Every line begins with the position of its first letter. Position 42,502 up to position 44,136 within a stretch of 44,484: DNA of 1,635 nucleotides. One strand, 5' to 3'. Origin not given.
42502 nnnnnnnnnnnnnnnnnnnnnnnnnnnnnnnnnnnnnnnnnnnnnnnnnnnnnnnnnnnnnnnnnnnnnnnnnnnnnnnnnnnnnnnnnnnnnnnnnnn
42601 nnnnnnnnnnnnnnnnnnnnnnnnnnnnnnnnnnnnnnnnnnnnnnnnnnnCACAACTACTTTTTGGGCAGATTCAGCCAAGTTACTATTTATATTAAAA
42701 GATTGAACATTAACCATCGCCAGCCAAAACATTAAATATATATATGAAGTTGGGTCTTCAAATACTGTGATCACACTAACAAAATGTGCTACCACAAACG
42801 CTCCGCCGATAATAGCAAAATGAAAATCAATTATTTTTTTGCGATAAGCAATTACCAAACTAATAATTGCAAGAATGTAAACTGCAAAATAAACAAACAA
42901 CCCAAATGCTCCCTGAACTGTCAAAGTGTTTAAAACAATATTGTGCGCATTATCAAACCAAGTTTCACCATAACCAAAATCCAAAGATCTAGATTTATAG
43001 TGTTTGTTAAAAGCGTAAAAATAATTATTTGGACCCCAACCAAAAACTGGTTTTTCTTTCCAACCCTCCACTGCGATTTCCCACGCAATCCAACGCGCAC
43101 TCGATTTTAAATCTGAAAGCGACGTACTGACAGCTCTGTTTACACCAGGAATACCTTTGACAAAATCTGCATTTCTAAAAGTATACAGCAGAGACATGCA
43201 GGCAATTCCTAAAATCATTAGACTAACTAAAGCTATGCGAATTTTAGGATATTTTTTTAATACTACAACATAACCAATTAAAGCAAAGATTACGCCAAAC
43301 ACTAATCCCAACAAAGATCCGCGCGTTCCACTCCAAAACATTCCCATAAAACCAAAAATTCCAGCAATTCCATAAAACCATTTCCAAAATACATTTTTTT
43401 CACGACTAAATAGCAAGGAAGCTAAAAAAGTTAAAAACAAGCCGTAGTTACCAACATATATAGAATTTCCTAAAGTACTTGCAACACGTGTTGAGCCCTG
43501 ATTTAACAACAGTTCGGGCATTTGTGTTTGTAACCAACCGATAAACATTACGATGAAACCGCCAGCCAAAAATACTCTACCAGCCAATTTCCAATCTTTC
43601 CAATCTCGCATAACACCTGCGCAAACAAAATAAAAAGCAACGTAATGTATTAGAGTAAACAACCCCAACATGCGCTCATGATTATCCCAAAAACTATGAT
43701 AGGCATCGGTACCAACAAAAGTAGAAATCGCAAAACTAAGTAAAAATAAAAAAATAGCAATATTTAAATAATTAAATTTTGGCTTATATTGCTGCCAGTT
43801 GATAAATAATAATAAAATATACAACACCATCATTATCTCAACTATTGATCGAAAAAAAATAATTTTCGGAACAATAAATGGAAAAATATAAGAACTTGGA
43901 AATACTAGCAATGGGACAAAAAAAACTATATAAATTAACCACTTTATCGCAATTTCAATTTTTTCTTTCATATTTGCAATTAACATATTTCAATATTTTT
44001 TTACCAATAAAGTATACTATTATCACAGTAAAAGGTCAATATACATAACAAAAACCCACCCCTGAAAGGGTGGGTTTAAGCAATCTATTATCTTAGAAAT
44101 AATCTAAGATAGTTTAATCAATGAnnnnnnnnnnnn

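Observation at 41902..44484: WaaL/PglL-like Wzy_C protein with a TPR tail is the first gene of the operon, next to a Ser/Thr-rich surface-protein gene: possible protein O-glycosylation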

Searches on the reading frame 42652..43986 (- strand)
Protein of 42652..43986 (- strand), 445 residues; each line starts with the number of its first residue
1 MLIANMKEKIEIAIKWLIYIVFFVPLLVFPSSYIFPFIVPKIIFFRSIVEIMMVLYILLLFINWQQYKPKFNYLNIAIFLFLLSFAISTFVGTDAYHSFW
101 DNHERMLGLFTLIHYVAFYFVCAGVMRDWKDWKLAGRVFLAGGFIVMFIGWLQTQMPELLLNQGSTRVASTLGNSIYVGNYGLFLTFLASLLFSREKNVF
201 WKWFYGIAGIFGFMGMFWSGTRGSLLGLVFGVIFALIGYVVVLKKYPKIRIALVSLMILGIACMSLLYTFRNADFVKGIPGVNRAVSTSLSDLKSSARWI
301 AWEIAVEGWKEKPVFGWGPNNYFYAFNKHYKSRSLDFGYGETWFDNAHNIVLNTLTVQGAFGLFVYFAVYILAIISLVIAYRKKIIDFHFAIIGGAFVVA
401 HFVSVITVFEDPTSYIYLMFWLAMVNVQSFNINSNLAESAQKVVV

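Call 38: search_solved_structures(query=A2, max_evalue=1, show_alignments=3)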
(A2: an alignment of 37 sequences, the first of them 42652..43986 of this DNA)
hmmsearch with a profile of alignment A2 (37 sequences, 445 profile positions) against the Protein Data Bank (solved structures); distinct sequences matched with E-value up to 1: 2.
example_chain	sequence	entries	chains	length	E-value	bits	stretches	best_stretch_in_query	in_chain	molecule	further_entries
7tpg_B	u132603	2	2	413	1.1e-07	34.3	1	199-380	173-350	Putative cell surface polysaccharide polymerase/ligase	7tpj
9rmk_A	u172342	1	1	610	2.1e-07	33.3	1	160-423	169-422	Oligosaccharyltransferase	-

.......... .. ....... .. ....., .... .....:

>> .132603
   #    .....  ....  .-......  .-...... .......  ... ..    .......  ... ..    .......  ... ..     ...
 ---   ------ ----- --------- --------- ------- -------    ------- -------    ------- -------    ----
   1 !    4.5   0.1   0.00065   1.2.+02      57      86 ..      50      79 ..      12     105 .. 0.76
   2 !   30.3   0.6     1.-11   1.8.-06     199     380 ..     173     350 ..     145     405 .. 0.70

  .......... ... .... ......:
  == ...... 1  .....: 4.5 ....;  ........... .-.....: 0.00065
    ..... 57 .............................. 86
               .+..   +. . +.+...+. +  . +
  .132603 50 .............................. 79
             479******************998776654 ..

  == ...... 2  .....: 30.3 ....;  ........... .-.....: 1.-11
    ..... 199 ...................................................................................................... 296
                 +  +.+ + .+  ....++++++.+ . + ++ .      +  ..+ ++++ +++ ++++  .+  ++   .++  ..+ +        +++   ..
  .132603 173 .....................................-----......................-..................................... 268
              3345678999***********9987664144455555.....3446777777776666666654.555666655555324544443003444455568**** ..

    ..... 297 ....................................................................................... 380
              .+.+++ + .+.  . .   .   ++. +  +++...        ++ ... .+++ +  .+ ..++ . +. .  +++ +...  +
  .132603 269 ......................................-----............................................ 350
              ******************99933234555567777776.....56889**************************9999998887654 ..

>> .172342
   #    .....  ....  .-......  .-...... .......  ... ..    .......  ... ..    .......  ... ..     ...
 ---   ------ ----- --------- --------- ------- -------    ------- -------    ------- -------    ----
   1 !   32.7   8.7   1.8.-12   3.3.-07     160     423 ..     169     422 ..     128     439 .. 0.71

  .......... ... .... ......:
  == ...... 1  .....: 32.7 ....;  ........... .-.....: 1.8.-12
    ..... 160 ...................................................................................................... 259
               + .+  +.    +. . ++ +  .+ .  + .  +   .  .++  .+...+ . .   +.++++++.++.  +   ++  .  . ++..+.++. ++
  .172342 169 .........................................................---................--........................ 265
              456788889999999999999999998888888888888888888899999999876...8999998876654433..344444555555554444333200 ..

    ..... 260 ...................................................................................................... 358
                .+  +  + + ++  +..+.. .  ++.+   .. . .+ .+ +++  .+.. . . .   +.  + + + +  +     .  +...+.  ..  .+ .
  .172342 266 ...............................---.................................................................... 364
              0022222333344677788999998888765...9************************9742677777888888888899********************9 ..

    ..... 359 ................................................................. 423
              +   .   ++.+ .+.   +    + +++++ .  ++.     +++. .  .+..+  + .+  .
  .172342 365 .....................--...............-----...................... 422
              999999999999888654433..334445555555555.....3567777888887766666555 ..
